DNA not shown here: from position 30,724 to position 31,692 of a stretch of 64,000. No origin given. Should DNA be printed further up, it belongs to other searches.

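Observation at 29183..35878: Phage-borne operon that duplicates the D-Ala-D-Ala branch of peptidoglycan precursor synthesis (MurI, VanX-like, 2x Ddl, MurF-like, Nudix, C39-like peptidase, Cys-rich peptide)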

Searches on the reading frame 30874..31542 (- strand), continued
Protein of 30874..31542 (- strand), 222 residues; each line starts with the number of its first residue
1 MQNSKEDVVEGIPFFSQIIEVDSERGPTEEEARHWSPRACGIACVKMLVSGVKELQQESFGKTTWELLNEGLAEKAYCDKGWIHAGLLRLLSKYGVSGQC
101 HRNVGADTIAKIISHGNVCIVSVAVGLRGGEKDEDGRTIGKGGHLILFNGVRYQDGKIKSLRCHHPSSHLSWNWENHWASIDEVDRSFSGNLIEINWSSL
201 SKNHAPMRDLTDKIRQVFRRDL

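Call 50: predict_structure(alignment_id=A1)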
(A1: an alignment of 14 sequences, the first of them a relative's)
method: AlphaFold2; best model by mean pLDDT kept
length: 222 residues; sequences in the alignment: 14
mean_pLDDT: 91.7   pTM: 0.86
mean pLDDT of the five models: 91.7, 91.3, 91.0, 90.9, 86.5
residues with pLDDT >= 90: 188; 70-90: 12; 50-70: 18; < 50: 4
segments of 3 or more residues with pLDDT < 50: 206-208
pLDDT, mean of each block of 10 residues (from residue 1): 89 96 89 96 98 93 95 92 95 97 98 98 97 96 98 97 97 98 98 94 57 57 50
secondary structure, 60 per line:
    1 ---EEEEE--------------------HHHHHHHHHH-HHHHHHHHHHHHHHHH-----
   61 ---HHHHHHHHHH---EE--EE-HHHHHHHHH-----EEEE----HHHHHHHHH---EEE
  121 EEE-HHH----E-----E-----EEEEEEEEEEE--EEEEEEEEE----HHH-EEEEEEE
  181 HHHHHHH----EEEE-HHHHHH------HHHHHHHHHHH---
elements in order: E4-8 H29-38 H40-55 H64-73 H84-92 E98-101 H106-114 E118-123 E144-154 E157-165 E174-180 H181-187 E192-195 H197-202 H209-219
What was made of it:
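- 30874..31542 (-): cytoplasmic C39-fold cysteine peptidase (222 aa). The AF2 model has pLDDT 91.7 (call 50).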

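Call 52: fold_search(model_id=the predicted structure, library=pdb)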
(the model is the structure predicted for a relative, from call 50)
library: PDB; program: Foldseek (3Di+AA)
matches with E <= 10: 537; with E <= 0.001: 15
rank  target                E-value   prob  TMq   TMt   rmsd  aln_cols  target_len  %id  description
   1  3erv                  4.9e-06  1.00  0.51  0.56   6.9       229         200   14  Crystal structure of an putative C39-like peptidase from Bacillus anthracis (released 2008-10-14)
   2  1y4h_A                2.8e-05  1.00  0.46  0.56   6.1       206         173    9  Wild type staphopain-staphostatin complex (released 2005-01-18)
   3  5xe8_A                4.0e-05  1.00  0.44  0.67   5.4       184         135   12  Crystal Structure of the Peptidase Domain of Streptococcus mutans ComA (released 2017-06-28)
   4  1pxv_A                4.0e-05  1.00  0.47  0.55   6.2       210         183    7  The staphostatin-staphopain complex: a forward binding inhibitor in complex with its target cysteine protease (released 2003-10-21)
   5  6mpz_A                6.6e-05  1.00  0.49  0.73   6.1       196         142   15  Crystal structure of a double glycine motif protease from AMS/PCAT transporter in complex with the leader peptide (released 2019-02-06)
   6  6mpz_D                6.6e-05  1.00  0.47  0.71   6.5       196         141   15  Crystal structure of a double glycine motif protease from AMS/PCAT transporter in complex with the leader peptide (released 2019-02-06)
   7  6mpz_B                6.6e-05  1.00  0.48  0.71   5.0       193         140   15  Crystal structure of a double glycine motif protease from AMS/PCAT transporter in complex with the leader peptide (released 2019-02-06)
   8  8ssk_A                1.0e-04  1.00  0.38  0.29   7.1       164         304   15  Citrobacter rodentium contact dependent growth inhibition (CDI) entry and toxin (CdiA-CT) domains (released 2024-05-15)
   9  22oc                  1.6e-04  1.00  0.42  0.47   5.6       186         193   13  Crystal structure of P210 CD lyase (released 2026-03-18)
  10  2bu3_A                2.9e-04  1.00  0.45  0.49   4.8       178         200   17  Acyl-enzyme intermediate between Alr0975 and glutathione at pH 3.4 (released 2005-12-14)
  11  7n87_MODEL_1_A        3.5e-04  1.00  0.47  0.66   4.7       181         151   12  Solution NMR structure of peptidase domain from Clostridium thermocellum PCAT1 (released 2021-12-29)
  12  8ssk_C                3.9e-04  1.00  0.42  0.32   5.1       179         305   16  Citrobacter rodentium contact dependent growth inhibition (CDI) entry and toxin (CdiA-CT) domains (released 2024-05-15)
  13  1x9y_A                4.2e-04  1.00  0.47  0.32   6.9       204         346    9  The prostaphopain B structure (released 2004-11-23)
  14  8oig_A                4.8e-04  1.00  0.47  0.58   5.8       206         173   10  Crystal Structure of Staphopain C from Staphylococcus aureus (released 2023-06-21)
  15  8ssk_B                1.0e-03  1.00  0.42  0.32   4.3       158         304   17  Citrobacter rodentium contact dependent growth inhibition (CDI) entry and toxin (CdiA-CT) domains (released 2024-05-15)
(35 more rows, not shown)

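Call 65: search_protein_families(library=ncbifam, proteins=[L025:11687-12793:+, L025:10528-11706:+], max_evalue=0.001)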
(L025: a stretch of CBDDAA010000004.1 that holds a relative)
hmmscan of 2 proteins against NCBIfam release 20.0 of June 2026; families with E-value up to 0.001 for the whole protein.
L025:11687-12793:+ (368 aa): 18 families
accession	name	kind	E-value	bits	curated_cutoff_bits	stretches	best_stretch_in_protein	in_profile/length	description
NF041118.1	A_G_epim_Thtga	equivalog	1.5e-63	215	500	1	13-344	1-327/341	L-Ala-D/L-Glu epimerase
TIGR02534.1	mucon_cyclo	subfamily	1.1e-51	176.1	334.95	1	38-341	24-330/368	muconate/chloromuconate family cycloisomerase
NF042940.1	racemase_DgcA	equivalog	4.8e-43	147.6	400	1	24-346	7-305/323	N-acetyl-D-Glu racemase DgcA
NF043002.1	HProlDhtase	equivalog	2.6e-32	112.1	500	1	19-327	10-312/366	cis-3-hydroxy-L-proline dehydratase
TIGR01928.1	menC_lowGC_arch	equivalog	1e-30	106.9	200.65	1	26-327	6-301/325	o-succinylbenzoate synthase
NF047820.1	TalGalacDh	equivalog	3.1e-30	105.3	500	1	38-322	33-319/371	L-talarate/galactarate dehydratase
NF002782.0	PRK02901.1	equivalog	4.1e-29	101.6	288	1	164-330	98-262/328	o-succinylbenzoate synthase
NF040866.1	AraD_Arch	equivalog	3e-28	98.9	650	1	40-325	31-318/372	arabinonate dehydratase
NF011708.0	PRK15129.1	equivalog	6.3e-25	87.9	343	1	109-343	85-307/321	L-Ala-D/L-Glu epimerase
TIGR01927.1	menC_gam_Gplu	equivalog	2.2e-22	79.7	130.55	1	156-337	114-293/307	o-succinylbenzoate synthase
NF002739.0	PRK02714.1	equivalog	5.6e-22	78.6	259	1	151-344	116-309/320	o-succinylbenzoate synthase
NF010624.0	PRK14017.1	equivalog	7.8e-22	77.9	311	1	71-352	38-328/382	galactonate dehydratase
NF040790.2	glucon_galact_dh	equivalog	2.2e-19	69.5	750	1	110-366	92-358/390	bifunctional D-gluconate/D-galactonate dehydratase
NF043051.1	ManoateDhtManD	equivalog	1.6e-16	60.1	550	2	187-329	195-336/403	D-mannonate dehydratase ManD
NF011654.0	PRK15072.1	subfamily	5.2e-15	55.2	430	2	187-329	196-337/404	D-galactonate dehydratase family protein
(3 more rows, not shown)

L025:10528-11706:+ (392 aa): 3 families
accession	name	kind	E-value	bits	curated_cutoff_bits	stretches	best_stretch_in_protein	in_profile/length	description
NF002563.0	PRK02186.1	subfamily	8e-30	103.8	625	1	23-347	24-333/890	argininosuccinate lyase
NF041595.1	dap_A_syn_DdaF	equivalog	3.6e-10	39.2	840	1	72-306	78-308/424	dapdiamide A synthase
NF005543.0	PRK07206.1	subfamily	9.8e-09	34.3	302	1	2-307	3-305/416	hypothetical protein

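Call 81: search_dna_similar(query=window:30874-31542:-, collection=plasmids, mode=protein, max_rows=30, max_evalue=0.001)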
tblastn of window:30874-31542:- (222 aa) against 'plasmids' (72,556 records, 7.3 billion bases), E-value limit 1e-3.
Records with a match: 31; places in all: 32; records where one place covers at least 80% of the query: 9.
Best place of each record, by identity: <60% 31.
By first word of the organism name: Agrobacterium 15; Streptomyces 9; Rhizobium 4; Phyllobacterium 1; Nonomuraea 1; Sinorhizobium 1.
By predicted mobility (MOB-suite, as given by PLSDB): conjugative 16; non-mobilizable 10; mobilizable 5.
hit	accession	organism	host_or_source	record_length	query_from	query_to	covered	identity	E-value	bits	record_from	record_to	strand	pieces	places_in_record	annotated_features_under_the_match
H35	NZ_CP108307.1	Streptomyces sp. NBC_00015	-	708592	2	193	86%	27.7%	6e-9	62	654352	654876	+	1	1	C39 family peptidase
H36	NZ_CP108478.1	Streptomyces mirabilis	-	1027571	7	193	84%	26.3%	8e-8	59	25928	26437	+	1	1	record has no annotation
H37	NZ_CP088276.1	Phyllobacterium sp. T1293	Melilotus albus,Cell culture,root nodule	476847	12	211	90%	24.2%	5e-6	54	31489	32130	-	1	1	C39 family peptidase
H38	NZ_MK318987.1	Rhizobium rhizogenes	-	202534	28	196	76%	28.1%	5e-9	63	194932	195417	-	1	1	C39 family peptidase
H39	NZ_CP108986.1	Streptomyces sp. NBC_00724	-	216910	35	195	73%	28.6%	1e-9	65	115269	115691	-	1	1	cysteine peptidase family C39 domain-containing protein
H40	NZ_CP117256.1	Rhizobium tumorigenes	Rubus sp.,pure bacterial culture,Aerial ...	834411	28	199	77%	26.4%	8e-8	59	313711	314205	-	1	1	C39 family peptidase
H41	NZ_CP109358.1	Streptomyces sp. NBC_01562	-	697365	42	195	69%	29.2%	1e-7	59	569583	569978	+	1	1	hypothetical protein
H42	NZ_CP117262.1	Rhizobium tumorigenes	Rubus sp.,pure bacterial culture,Aerial ...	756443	28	199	77%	25.9%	3e-7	58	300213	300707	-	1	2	C39 family peptidase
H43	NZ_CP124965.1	Agrobacterium tumefaciens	lilac,cell culture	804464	9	195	84%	23.7%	5e-6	54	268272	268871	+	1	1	C39 family peptidase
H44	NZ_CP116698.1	Agrobacterium tumefaciens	Clematis,cell culture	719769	9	195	84%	23.7%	1e-5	53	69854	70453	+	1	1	C39 family peptidase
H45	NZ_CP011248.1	Agrobacterium tumefaciens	Achillea ptarmica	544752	9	195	84%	23.7%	2e-5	52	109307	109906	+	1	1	C39 family peptidase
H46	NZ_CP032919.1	Agrobacterium tumefaciens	-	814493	9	195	84%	23.7%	2e-5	52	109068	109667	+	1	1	C39 family peptidase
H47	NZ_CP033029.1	Agrobacterium tumefaciens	-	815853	9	195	84%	23.7%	2e-5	52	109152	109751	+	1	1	C39 family peptidase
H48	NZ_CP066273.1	Agrobacterium tumefaciens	-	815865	9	195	84%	23.7%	2e-5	52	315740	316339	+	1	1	C39 family peptidase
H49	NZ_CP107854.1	Nonomuraea sp. NBC_00507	-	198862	28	195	76%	25.7%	1e-5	52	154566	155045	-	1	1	peptidase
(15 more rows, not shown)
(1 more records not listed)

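Call 82: get_annotated_region(hit=H45, flank=9000)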
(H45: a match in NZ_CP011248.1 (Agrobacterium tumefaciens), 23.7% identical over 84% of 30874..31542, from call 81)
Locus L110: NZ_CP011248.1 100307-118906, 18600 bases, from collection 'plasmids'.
description: Agrobacterium tumefaciens strain Ach5 plasmid pAt, complete sequence
organism: Agrobacterium tumefaciens (NCBI taxid 358)
taxonomy: Bacteria; Pseudomonadota; Alphaproteobacteria; Hyphomicrobiales; Rhizobiaceae; Agrobacterium; Agrobacterium tumefaciens
host: -; source: Achillea ptarmica; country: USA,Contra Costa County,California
typing (MOB-suite, as given by PLSDB): conjugative; relaxase MOBQ; mating-pair formation MPF_T
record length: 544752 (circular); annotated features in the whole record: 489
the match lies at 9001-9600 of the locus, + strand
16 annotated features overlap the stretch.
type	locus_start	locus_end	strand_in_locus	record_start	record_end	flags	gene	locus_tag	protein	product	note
CDS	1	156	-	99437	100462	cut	-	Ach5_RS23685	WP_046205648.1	NAD-dependent epimerase/dehydratase family protein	-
CDS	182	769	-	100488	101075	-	-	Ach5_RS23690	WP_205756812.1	TetR/AcrR family transcriptional regulator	-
CDS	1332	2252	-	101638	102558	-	-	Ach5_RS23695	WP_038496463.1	trypsin-like serine protease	GO:0006508 - proteolysis [Evidence IEA]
CDS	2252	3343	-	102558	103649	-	-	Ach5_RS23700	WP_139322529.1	hypothetical protein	-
CDS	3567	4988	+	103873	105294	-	-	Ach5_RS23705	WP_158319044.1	trypsin-like serine protease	GO:0006508 - proteolysis [Evidence IEA]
CDS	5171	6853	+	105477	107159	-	-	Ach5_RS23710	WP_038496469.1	hypothetical protein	-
CDS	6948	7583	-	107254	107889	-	-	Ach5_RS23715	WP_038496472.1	hypothetical protein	-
CDS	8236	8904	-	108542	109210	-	-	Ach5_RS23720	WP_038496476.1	GntR family transcriptional regulator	-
CDS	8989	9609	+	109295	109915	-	-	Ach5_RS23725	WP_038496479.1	C39 family peptidase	-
CDS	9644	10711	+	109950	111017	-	-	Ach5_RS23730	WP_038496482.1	D-alanine--D-alanine ligase family protein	GO:0009252 - peptidoglycan biosynthetic process [Evidence IEA]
CDS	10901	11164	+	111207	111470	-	-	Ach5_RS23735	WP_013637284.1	hypothetical protein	-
CDS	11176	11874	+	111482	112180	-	-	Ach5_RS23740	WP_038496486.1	nucleotidyl transferase AbiEii/AbiGii toxin family protein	-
CDS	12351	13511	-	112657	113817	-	-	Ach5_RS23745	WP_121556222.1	IS110 family transposase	-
CDS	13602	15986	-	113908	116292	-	-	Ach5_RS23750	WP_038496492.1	penicillin-binding protein 1A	-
CDS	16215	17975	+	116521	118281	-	-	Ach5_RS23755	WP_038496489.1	penicillin-binding protein 2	GO:0009252 - peptidoglycan biosynthetic process [Evidence IEA]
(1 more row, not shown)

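Call 83: get_annotated_region(hit=H38, flank=9000)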
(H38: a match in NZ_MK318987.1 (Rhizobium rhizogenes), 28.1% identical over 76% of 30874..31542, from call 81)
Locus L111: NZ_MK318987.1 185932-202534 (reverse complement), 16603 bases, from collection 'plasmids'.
description: Rhizobium rhizogenes strain C6.5 plasmid pC6.5b, complete sequence
organism: Rhizobium rhizogenes (NCBI taxid 359)
taxonomy: Bacteria; Pseudomonadota; Alphaproteobacteria; Hyphomicrobiales; Rhizobiaceae; Rhizobium; Rhizobium rhizogenes
host: -; source: -; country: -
typing (MOB-suite, as given by PLSDB): non-mobilizable; mating-pair formation MPF_T
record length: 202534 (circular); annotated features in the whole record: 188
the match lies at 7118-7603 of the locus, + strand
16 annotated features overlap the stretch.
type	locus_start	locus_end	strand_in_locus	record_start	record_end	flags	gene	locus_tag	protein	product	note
CDS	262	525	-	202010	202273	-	-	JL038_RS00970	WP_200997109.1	hypothetical protein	-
CDS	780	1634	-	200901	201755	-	-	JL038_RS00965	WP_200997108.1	DUF932 domain-containing protein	-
CDS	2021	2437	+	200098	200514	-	-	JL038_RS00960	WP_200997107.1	phage prohead protein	-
CDS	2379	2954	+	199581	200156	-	-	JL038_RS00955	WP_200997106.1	hypothetical protein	-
CDS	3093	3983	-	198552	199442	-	-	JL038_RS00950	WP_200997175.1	NAD(P)-dependent oxidoreductase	-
CDS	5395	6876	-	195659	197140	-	-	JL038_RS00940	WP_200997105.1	PLP-dependent aminotransferase family protein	-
CDS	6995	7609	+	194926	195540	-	-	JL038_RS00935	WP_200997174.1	C39 family peptidase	-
CDS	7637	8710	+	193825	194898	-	-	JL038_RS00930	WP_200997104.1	D-alanine--D-alanine ligase family protein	GO:0009252 - peptidoglycan biosynthetic process [Evidence IEA]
CDS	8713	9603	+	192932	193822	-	-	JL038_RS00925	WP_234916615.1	DMT family transporter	GO:0055085 - transmembrane transport [Evidence IEA]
CDS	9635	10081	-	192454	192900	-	-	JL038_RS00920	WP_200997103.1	hypothetical protein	-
CDS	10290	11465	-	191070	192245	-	-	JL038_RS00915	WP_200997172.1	site-specific integrase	GO:0015074 - DNA integration [Evidence IEA]; GO:0006310 - DNA recombination [Evidence IEA]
CDS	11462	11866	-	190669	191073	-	-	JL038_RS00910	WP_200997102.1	type II toxin-antitoxin system VapC family toxin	-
CDS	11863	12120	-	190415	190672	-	-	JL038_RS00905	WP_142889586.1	type II toxin-antitoxin system VapB family antitoxin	-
CDS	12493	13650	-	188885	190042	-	-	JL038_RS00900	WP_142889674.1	site-specific integrase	GO:0015074 - DNA integration [Evidence IEA]; GO:0006310 - DNA recombination [Evidence IEA]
CDS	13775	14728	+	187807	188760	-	-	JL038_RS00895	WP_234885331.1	DUF1403 family protein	-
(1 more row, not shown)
